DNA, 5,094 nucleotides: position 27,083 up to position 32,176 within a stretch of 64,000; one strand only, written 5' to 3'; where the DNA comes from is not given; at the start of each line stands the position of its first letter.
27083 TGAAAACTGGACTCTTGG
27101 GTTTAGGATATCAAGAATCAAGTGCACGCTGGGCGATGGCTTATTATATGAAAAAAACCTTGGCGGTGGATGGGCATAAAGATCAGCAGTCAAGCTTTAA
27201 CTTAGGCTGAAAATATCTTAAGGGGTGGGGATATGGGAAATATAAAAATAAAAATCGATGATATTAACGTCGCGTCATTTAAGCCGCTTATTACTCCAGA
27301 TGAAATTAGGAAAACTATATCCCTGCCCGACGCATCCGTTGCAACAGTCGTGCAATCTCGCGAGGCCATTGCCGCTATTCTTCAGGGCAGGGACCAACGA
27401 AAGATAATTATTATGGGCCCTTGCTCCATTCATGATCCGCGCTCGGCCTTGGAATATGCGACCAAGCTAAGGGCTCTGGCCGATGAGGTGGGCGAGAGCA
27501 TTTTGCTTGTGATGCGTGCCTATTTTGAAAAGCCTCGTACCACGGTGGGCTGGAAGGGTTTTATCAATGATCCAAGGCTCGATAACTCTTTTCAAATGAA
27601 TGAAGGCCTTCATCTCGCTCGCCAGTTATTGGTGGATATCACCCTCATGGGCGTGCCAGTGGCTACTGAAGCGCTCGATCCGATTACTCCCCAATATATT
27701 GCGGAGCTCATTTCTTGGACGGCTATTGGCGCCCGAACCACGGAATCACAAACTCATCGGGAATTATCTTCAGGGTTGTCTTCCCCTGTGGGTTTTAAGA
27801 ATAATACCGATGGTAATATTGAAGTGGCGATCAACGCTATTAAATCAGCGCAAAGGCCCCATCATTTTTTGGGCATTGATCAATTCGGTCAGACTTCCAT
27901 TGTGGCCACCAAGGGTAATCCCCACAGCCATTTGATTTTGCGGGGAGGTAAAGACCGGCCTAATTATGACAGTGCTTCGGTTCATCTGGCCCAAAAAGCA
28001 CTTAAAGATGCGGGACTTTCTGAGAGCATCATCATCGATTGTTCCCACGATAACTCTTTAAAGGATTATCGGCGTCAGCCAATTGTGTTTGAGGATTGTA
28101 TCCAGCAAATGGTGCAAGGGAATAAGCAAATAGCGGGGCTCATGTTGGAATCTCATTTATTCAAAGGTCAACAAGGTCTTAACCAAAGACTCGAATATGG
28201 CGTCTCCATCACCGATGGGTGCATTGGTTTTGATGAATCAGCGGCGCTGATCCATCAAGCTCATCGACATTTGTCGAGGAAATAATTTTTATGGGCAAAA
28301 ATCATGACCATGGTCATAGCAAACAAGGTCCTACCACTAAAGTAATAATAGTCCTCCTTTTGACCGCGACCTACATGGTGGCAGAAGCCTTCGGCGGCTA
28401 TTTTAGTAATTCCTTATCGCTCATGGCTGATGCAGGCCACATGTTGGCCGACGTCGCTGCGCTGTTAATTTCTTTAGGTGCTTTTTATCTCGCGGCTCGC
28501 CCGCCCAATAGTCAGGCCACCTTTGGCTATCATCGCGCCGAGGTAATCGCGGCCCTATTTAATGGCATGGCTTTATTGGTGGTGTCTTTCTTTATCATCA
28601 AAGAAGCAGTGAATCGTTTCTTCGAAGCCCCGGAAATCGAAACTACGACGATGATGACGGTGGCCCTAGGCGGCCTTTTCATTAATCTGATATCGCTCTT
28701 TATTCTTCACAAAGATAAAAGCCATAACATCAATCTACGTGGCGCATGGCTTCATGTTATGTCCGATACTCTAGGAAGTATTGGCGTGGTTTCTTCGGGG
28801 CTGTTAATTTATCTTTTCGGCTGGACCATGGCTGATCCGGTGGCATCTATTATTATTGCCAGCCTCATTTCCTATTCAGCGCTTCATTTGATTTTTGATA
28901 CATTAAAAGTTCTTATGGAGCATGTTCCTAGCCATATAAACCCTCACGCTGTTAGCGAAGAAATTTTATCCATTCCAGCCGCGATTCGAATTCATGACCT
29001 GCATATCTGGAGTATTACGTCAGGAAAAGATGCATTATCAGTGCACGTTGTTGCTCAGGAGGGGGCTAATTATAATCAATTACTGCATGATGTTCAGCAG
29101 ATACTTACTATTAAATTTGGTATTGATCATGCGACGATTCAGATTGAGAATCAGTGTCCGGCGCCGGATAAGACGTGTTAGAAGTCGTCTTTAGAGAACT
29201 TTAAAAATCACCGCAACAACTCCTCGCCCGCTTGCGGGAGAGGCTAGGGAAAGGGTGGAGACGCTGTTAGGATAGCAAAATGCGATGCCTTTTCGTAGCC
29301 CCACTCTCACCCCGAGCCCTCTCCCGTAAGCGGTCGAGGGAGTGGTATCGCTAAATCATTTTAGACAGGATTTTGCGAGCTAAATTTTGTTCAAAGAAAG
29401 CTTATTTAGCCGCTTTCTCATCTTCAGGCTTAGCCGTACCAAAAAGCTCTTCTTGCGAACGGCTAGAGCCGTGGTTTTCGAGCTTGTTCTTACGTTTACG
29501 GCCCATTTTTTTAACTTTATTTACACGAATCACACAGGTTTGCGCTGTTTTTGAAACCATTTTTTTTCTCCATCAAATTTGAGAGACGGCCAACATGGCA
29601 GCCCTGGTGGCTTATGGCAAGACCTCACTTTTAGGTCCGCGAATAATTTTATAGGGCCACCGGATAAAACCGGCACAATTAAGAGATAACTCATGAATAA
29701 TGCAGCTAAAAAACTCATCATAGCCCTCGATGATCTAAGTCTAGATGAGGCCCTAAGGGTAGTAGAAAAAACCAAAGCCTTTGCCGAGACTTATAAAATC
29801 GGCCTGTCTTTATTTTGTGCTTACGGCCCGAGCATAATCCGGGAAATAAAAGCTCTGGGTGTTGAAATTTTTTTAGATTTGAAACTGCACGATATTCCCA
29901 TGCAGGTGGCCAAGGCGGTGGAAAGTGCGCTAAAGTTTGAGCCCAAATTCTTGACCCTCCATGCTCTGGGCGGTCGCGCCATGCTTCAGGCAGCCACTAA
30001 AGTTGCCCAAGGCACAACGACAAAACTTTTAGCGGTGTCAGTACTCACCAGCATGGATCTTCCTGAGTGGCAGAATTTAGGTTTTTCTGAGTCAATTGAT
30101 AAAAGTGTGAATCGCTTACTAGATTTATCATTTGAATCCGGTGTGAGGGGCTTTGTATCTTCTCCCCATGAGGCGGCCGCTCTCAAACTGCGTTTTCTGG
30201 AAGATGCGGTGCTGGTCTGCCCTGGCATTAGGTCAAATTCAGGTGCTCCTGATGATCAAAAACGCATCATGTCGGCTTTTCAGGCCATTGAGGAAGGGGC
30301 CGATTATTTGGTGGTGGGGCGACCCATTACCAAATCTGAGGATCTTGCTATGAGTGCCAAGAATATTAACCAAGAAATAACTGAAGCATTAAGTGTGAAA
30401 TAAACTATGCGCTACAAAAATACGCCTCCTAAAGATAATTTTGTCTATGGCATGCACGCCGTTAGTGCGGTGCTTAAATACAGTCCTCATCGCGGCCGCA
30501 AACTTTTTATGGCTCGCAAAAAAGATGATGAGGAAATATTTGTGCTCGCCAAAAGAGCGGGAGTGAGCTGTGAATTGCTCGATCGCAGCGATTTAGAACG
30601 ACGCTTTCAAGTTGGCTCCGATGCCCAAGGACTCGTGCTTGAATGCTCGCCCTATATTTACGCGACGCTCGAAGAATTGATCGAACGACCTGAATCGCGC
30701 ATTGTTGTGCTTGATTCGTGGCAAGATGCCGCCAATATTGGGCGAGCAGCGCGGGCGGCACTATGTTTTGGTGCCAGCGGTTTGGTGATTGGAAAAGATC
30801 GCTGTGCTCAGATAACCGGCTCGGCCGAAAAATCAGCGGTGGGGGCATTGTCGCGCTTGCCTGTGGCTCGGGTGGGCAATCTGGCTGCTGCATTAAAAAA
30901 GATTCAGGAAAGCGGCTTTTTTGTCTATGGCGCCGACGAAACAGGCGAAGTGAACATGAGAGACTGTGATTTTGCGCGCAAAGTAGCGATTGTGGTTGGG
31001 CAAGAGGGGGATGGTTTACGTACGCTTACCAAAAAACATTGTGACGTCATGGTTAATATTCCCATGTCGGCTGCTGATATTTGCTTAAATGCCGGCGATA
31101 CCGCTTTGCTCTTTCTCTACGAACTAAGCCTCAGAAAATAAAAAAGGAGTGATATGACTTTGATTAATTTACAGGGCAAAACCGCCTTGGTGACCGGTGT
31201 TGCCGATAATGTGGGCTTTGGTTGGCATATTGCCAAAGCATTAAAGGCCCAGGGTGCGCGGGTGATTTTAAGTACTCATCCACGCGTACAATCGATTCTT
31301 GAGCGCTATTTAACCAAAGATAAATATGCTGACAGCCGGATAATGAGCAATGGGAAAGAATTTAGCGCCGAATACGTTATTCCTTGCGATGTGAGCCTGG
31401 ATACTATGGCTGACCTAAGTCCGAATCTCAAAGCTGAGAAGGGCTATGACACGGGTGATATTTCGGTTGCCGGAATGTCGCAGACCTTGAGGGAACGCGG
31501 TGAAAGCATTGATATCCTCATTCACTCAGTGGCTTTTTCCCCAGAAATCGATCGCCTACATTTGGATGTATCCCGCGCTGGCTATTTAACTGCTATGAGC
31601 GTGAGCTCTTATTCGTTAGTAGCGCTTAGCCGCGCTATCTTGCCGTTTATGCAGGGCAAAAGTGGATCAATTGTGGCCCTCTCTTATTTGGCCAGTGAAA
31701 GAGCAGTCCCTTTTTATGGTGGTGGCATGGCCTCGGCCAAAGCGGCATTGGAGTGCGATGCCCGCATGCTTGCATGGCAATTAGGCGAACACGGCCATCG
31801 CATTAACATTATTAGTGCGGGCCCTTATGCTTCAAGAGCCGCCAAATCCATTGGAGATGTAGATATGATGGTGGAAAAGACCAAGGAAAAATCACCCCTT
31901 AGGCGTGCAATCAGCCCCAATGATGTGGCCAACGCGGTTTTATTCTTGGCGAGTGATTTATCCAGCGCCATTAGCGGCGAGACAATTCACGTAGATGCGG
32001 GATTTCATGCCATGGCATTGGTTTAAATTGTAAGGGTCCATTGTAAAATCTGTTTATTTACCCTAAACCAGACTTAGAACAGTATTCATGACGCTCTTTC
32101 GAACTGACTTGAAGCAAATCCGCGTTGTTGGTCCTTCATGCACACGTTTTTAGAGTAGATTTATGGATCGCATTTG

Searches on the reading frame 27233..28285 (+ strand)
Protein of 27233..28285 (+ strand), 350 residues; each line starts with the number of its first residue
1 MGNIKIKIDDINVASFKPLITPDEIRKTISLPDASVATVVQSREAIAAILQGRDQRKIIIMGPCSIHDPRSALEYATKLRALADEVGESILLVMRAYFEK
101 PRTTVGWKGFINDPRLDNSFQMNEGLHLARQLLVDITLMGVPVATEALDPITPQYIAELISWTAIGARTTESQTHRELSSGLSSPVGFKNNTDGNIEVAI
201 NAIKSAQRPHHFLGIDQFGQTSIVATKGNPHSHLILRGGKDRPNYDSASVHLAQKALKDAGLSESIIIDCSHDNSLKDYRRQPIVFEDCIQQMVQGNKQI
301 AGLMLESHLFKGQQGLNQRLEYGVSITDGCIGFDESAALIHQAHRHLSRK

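Call 104: search_protein_families(library=pfam, proteins=[window:27233-28285:+], max_evalue=0.00001)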
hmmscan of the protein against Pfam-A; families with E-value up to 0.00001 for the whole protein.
window:27233-28285:+ (350 aa): 1 family
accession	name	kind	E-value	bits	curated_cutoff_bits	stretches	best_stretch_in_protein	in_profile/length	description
PF00793.26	DAHP_synth_1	-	2.4e-83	279.6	25.5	1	48-334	9-263/270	DAHP synthetase I family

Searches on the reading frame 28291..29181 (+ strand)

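Call 104: search_protein_families(library=pfam, proteins=[window:28291-29181:+], max_evalue=0.00001)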
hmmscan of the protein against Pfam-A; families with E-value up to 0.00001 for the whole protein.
window:28291-29181:+ (296 aa): 2 families
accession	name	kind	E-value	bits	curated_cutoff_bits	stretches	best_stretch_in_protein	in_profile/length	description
PF01545.26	Cation_efflux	-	6.4e-49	166.9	26.6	1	18-209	1-198/198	Cation efflux family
PF16916.11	ZT_dimer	-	3.4e-10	40.2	26.7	1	214-287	2-77/78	Dimerisation domain of Zinc Transporter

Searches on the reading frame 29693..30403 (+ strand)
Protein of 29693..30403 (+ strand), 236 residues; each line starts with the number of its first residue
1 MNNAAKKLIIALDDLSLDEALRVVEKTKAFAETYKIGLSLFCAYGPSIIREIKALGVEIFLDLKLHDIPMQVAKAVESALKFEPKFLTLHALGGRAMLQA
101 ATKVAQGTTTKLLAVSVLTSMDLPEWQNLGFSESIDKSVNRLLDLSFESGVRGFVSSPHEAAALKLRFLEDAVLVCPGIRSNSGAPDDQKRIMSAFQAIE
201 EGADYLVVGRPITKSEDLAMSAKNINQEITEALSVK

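Call 104: search_protein_families(library=pfam, proteins=[window:29693-30403:+], max_evalue=0.00001)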
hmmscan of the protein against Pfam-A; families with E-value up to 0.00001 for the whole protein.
window:29693-30403:+ (236 aa): 1 family
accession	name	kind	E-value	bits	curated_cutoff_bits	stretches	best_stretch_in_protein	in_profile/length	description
PF00215.30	OMPdecase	-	2.1e-50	172.1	27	1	7-224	2-220/221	Orotidine 5'-phosphate decarboxylase / HUMPS family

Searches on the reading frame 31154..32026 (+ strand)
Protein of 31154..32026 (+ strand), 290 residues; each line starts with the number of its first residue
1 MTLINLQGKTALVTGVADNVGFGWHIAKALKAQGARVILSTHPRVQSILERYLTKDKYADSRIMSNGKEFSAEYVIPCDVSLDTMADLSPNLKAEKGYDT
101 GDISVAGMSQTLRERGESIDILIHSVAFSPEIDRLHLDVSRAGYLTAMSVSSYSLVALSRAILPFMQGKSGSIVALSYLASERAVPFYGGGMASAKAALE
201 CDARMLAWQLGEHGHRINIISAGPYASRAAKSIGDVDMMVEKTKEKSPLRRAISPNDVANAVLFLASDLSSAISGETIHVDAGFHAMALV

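Call 104: search_protein_families(library=pfam, proteins=[window:31154-32026:+], max_evalue=0.00001)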
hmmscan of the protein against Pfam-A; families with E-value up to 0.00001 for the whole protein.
window:31154-32026:+ (290 aa): 2 families
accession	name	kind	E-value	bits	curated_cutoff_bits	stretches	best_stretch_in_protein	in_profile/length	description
PF13561.12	adh_short_C2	-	8e-59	199.5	27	1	104-285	57-236/236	Enoyl-(Acyl carrier protein) reductase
PF00106.31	adh_short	-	8.1e-14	52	26.6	1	105-233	64-190/195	short chain dehydrogenase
